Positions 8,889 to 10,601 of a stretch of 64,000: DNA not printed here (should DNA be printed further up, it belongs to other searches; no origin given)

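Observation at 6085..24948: Self-contained extracellular nucleic-acid utilisation locus (about 19 kb, 19 co-directional genes)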

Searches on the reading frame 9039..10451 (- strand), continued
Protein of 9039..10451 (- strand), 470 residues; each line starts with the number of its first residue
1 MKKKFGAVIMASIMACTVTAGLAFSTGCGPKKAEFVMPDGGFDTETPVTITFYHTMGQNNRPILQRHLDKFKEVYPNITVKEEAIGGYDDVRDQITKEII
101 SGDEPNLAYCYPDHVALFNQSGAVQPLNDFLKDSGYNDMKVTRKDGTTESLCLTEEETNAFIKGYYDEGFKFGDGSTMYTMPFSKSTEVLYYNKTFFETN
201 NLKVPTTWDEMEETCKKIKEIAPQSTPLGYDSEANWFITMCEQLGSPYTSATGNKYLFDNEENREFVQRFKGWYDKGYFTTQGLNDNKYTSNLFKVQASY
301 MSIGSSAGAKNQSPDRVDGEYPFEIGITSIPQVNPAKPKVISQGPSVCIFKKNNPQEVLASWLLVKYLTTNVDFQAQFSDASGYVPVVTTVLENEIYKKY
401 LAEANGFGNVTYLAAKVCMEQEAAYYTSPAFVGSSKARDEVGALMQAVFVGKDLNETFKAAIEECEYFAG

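Call 39: search_solved_structures(query=A2, max_evalue=0.00001, show_alignments=1)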
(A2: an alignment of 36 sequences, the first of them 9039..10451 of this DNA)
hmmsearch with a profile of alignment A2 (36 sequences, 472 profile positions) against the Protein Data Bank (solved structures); distinct sequences matched with E-value up to 0.00001: 60.
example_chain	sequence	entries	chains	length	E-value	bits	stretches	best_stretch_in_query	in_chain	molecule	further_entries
7c0x_A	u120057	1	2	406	8.2e-22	80.4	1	179-415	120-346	Sugar ABC transporter, periplasmic sugar-binding protein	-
7c0f_A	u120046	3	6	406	9.2e-22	80.2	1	179-415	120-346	Sugar ABC transporter, periplasmic sugar-binding protein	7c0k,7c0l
7c0y_A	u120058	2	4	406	1.5e-21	79.5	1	179-415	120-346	Sugar ABC transporter, periplasmic sugar-binding protein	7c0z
7c0t_A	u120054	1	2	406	2e-21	79.1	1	179-415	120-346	Sugar ABC transporter, periplasmic sugar-binding protein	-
7c0v_A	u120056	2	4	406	3.9e-21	78.1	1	179-415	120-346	Sugar ABC transporter, periplasmic sugar-binding protein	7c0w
7c0u_A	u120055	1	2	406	4.6e-21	77.9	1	179-415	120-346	Sugar ABC transporter, periplasmic sugar-binding protein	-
7c16_A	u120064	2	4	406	5.1e-21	77.8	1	179-415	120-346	Sugar ABC transporter, periplasmic sugar-binding protein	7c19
7c0o_A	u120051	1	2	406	5.6e-21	77.6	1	179-415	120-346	Sugar ABC transporter, periplasmic sugar-binding protein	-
7c0r_A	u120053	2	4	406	5.7e-21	77.6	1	179-415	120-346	Sugar ABC transporter, periplasmic sugar-binding protein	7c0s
7c14_A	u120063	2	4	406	1.3e-20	76.4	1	179-415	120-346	Sugar ABC transporter, periplasmic sugar-binding protein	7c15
4g68_A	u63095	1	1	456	2.8e-16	62.1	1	177-305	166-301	ABC transporter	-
4g68_B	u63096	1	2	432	4.4e-16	61.5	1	177-305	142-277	ABC transporter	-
6x84_A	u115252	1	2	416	5.1e-16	61.3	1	51-423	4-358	sn-glycerol-3-phosphate-binding periplasmic protein UgpB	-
4aq4_A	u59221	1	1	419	7.2e-16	60.8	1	50-422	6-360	SN-GLYCEROL-3-PHOSPHATE-BINDING PERIPLASMIC PROTEIN UGPB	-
9lff_A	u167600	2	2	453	1.4e-15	59.8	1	179-417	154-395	SN-glycerol-3-phophate ABC transporter, periplasmic SN-glycerol-3-phosphate-binding protei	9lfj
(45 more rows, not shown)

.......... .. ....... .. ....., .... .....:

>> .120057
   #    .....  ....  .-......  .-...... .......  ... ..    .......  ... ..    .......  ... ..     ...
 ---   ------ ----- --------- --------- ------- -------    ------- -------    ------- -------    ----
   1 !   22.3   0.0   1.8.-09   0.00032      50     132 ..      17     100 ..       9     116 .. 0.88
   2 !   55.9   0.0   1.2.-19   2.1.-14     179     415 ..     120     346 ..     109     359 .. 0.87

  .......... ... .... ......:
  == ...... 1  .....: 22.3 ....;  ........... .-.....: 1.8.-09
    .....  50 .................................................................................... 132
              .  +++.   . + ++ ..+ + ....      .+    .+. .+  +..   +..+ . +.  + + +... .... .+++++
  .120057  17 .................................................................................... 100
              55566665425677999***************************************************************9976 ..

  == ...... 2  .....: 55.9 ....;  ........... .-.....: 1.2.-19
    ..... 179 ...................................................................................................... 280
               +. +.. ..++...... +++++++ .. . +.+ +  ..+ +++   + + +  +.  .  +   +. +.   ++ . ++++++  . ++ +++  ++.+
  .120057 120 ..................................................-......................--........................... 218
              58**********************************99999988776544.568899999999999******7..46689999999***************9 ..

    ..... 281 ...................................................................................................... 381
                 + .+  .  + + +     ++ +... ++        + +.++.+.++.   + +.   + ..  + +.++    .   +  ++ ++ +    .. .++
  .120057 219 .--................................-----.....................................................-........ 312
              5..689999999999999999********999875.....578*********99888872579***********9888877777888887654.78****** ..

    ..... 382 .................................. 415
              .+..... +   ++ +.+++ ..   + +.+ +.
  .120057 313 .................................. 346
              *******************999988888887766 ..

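Call 47: predict_structure(alignment_id=A2)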
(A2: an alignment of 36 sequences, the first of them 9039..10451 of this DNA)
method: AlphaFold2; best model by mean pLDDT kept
length: 470 residues; sequences in the alignment: 36
mean_pLDDT: 89.8   pTM: 0.87
mean pLDDT of the five models: 89.8, 89.7, 88.5, 87.3, 86.4
residues with pLDDT >= 90: 366; 70-90: 69; 50-70: 7; < 50: 28
segments of 3 or more residues with pLDDT < 50: 1-28
pLDDT, mean of each block of 10 residues (from residue 1): 37 38 40 89 96 90 96 98 90 90 92 79 92 94 95 96 91 83 95 98 98 99 98 95 91 79 98 98 93 96 96 94 98 96 93 97 97 95 94 95 95 95 87 85 97 97 88
secondary structure, 60 per line:
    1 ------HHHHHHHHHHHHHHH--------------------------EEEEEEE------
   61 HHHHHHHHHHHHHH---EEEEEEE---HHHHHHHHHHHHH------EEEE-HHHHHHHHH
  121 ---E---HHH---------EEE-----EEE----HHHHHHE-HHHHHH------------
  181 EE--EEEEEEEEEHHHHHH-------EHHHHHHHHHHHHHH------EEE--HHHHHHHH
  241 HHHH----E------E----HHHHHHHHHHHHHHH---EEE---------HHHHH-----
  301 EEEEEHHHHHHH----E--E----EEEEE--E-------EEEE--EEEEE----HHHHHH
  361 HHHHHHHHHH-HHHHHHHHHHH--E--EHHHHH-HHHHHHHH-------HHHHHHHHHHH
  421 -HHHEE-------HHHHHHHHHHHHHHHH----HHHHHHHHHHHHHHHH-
elements in order: H7-21 E48-54 H61-74 E78-84 H88-100 E107-110 H112-120 E140-142 E148-150 H155-160 H163-168 E185-193 H194-199 H208-221 E228-230 H233-244 H261-275 E279-281 H291-295 E301-305 H306-312 E325-329 E340-343 E346-350 H355-370 H372-382 H389-393 H395-402 H410-420 H434-449 H454-469

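Call 50: fold_search(model_id=the predicted structure, library=pdb)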
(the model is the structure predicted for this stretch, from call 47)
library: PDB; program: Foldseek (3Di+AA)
matches with E <= 10: 1272; with E <= 0.001: 1010
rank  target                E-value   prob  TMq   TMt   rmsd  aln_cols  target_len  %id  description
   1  7c0x_A                1.1e-24  1.00  0.70  0.82   3.5       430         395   20  Crystal structure of a dinucleotide-binding protein (T240A) of ABC transporter endogenously bound to uridylyl-3'-5'-ph (released 2021-03-10)
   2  7c0v_A                2.1e-24  1.00  0.69  0.81   3.7       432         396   20  Crystal structure of a dinucleotide-binding protein (Y224A) of ABC transporter endogenously bound to uridylyl-3'-5'-ph (released 2021-03-10)
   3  7c16_B                2.3e-24  1.00  0.71  0.83   3.5       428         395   19  Crystal structure of a dinucleotide-binding protein (Y224A/Y246A) of ABC transporter endogenously bound to uridylyl-3' (released 2021-03-10)
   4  7c0v_B                2.5e-24  1.00  0.70  0.83   3.5       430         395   20  Crystal structure of a dinucleotide-binding protein (Y224A) of ABC transporter endogenously bound to uridylyl-3'-5'-ph (released 2021-03-10)
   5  7c16_A                2.7e-24  1.00  0.68  0.80   3.8       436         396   19  Crystal structure of a dinucleotide-binding protein (Y224A/Y246A) of ABC transporter endogenously bound to uridylyl-3' (released 2021-03-10)
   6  7c0o_A                3.2e-24  1.00  0.70  0.82   3.5       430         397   20  Crystal structure of a dinucleotide-binding protein (Y56F) of ABC transporter endogenously bound to uridylyl-3'-5'-pho (released 2021-03-10)
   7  7c0z_B                4.5e-24  1.00  0.71  0.84   3.5       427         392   20  Crystal structure of a dinucleotide-binding protein (Y246A) of ABC transporter endogenously bound to uridylyl-3'-5'-ph (released 2021-03-10)
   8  7c0l_A                4.8e-24  1.00  0.70  0.83   3.5       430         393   20  Crystal structure of a dinucleotide-binding protein of ABC transporter endogenously bound to uridylyl-3'-5'-phospho-gu (released 2021-03-10)
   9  7c0t_B                5.1e-24  1.00  0.69  0.81   3.6       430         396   20  Crystal structure of a dinucleotide-binding protein (N81A) of ABC transporter endogenously bound to uridylyl-3'-5'-pho (released 2021-03-10)
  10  7c0u_A                6.0e-24  1.00  0.71  0.82   3.9       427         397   19  Crystal structure of a dinucleotide-binding protein (S127A) of ABC transporter endogenously bound to uridylyl-3'-5'-ph (released 2021-03-10)
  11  7c14_A                6.7e-24  1.00  0.70  0.82   3.5       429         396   20  Crystal structure of a dinucleotide-binding protein (Q274A) of ABC transporter endogenously bound to uridylyl-3'-5'-ph (released 2021-03-10)
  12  7c0k_B                7.5e-24  1.00  0.69  0.80   4.0       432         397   20  Crystal structure of a dinucleotide-binding protein of ABC transporter endogenously bound to uridylyl-3'-5'-phospho-gu (released 2021-03-10)
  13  7c14_B                1.1e-23  1.00  0.71  0.83   3.5       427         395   19  Crystal structure of a dinucleotide-binding protein (Q274A) of ABC transporter endogenously bound to uridylyl-3'-5'-ph (released 2021-03-10)
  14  7c0z_A                1.2e-23  1.00  0.71  0.84   3.5       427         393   20  Crystal structure of a dinucleotide-binding protein (Y246A) of ABC transporter endogenously bound to uridylyl-3'-5'-ph (released 2021-03-10)
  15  7c19_A                1.2e-23  1.00  0.70  0.83   3.5       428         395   19  Crystal structure of a dinucleotide-binding protein (Y224A/Y246A) of ABC transporter endogenously bound to uridylyl-3' (released 2021-03-10)
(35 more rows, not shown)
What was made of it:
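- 9039..10451 (-): Substrate-binding lipoprotein (470 aa) of the CUT1 family, in the phosphodiester-binding branch. Nearest solved relative by sequence profile (E=8e-22, call 39) and by fold (E=1e-24, TM 0.82, call 50) is the T. thermophilus dinucleotide (UpG)-binding protein, followed by UgpB.
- On Dinucleotide-binding CUT1 proteins (T. thermophilus 7C0F type): Top hit by profile and by fold (calls 39, 50).
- Substrate inference: the closest solved relative of the binding protein, by profile (E=8e-22 against 3e-16 for the next family, call 39) and by fold (call 50), is the T. thermophilus protein crystallised with endogenous uridylyl-3'-5'-guanosine. Mtb UgpB is nearly as good a structural match (2e-23 against 1e-24, call 50). 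This one belongs to the CUT1 family and groups with dinucleotide- and glycerophosphodiester-binding proteins (calls 39, 50).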

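Call 68: find_encoding_contigs(protein=P0104, flank=10000, max_places=1)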
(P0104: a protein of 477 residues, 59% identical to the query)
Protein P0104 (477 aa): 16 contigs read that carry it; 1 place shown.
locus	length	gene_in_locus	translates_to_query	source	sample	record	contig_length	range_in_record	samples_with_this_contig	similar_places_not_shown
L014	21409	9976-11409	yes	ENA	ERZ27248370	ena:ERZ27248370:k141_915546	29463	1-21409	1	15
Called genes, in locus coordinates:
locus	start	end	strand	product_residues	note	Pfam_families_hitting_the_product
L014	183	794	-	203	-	PF12844:HTH_19, PF13560:HTH_31, PF01381:HTH_3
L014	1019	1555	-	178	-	-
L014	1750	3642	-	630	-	-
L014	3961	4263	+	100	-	-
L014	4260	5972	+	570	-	PF00485:PRK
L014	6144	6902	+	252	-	PF06271:RDD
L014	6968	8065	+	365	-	PF00005:ABC_tran, PF13304:AAA_21 (faint), PF17850:CysA_C_terminal (weak), PF17912:OB_MalK (weak)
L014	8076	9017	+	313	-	PF00528:BPD_transp_1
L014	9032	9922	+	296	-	PF00528:BPD_transp_1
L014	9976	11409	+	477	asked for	PF01547:SBP_bac_1, PF13416:SBP_bac_8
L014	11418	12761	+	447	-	PF00565:SNase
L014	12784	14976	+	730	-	-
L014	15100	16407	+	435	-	-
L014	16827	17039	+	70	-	PF13560:HTH_31 (weak), PF12844:HTH_19 (weak), PF01381:HTH_3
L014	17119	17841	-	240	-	PF01975:SurE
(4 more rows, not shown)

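Call 74: search_protein_representatives(protein=window:9039-10451:-)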
Query: 470 residues. Proteins with E-value up to 0.001 (for the whole library): 3283; up to 1e-10: 1213; up to 1e-30: 417. The best 150 are listed.
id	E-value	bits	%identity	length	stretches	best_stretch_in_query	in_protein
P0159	1.6e-156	538.0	55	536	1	27-466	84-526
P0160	3.1e-155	533.8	59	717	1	43-469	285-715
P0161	4.3e-148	510.2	57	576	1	47-469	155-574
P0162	8.2e-148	509.3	53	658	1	28-468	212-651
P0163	3.3e-146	504.0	56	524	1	35-469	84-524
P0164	8.5e-144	496.1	59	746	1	35-468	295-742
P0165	1.6e-142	491.8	61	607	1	32-470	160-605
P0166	2.7e-142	491.1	60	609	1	31-468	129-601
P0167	4.3e-140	483.9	54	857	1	27-450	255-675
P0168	7.7e-139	479.7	55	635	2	1-405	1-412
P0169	2.7e-138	477.9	57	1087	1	46-467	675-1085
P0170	6.3e-137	473.4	55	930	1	34-469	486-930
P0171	1.1e-135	469.3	52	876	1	26-457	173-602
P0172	3.4e-135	467.7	61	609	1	30-388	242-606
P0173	4.6e-135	467.3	51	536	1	35-465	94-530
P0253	2.7e-84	299.9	40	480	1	46-445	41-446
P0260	2.5e-82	293.4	41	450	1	22-450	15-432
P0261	9.8e-81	288.2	39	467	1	26-465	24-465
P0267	7.7e-78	278.6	40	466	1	35-464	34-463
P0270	3.9e-75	269.7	37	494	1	33-453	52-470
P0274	3.0e-71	256.9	36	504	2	17-400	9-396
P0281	3.5e-68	246.8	34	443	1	10-463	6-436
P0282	6.7e-68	245.9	35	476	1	45-465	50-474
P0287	2.1e-67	244.3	35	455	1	7-445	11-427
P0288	2.3e-67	244.1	39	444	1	45-461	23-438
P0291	2.6e-66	240.6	37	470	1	10-465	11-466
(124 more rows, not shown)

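Call 75: list_cluster_members(proteins=[P0281, P0282, P0287, P0274, P0270, P0291, P0261, P0267, P0253, P0260])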
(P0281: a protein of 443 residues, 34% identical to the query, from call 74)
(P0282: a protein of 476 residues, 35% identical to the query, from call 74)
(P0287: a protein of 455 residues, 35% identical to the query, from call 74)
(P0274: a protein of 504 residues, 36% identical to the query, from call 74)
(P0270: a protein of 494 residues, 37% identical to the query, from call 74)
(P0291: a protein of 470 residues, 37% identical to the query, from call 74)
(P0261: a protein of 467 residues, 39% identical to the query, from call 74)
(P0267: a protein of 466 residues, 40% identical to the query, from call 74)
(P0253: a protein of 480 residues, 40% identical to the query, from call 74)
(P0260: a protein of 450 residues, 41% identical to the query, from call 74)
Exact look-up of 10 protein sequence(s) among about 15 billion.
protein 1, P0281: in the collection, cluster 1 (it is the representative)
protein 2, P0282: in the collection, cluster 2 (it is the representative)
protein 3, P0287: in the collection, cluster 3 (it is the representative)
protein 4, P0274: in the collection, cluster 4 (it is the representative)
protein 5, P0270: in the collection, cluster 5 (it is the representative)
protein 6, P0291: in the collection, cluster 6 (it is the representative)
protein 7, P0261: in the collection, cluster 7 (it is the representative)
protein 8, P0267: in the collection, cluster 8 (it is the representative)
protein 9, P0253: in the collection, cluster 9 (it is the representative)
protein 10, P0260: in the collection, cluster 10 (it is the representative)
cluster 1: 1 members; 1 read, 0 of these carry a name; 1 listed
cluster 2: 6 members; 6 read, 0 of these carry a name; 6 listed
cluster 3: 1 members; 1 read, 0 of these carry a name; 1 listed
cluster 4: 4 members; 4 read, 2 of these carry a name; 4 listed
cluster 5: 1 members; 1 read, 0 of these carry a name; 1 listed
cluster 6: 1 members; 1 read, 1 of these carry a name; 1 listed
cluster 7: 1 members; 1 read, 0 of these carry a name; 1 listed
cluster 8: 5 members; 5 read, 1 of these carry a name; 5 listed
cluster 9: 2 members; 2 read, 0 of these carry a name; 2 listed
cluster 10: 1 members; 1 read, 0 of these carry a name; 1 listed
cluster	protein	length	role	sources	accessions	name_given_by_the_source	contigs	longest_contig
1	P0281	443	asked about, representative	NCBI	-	-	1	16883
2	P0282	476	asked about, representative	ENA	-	-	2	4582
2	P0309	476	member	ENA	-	-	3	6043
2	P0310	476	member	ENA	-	-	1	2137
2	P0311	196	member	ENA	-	-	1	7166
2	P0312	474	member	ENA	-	-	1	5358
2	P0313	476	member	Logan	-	-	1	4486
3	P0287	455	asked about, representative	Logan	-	-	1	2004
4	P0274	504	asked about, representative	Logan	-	-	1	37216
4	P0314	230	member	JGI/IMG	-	multiple sugar transport system substrate-binding protein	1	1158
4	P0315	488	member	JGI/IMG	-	multiple sugar transport system substrate-binding protein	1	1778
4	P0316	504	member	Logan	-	-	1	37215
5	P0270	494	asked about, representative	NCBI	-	-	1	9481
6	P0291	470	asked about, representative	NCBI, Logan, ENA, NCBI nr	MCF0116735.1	MAG: extracellular solute-binding protein [Bacilli bacterium] | extracellular solute-binding protein [Bacilli bacterium]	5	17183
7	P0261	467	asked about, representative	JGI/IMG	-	-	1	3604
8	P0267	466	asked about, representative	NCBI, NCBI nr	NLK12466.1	MAG: extracellular solute-binding protein [Candidatus Phytoplasma sp.] | extracellular solute-binding protein [Phytoplasma sp.]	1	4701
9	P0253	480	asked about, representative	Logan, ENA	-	-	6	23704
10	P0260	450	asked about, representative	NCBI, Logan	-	-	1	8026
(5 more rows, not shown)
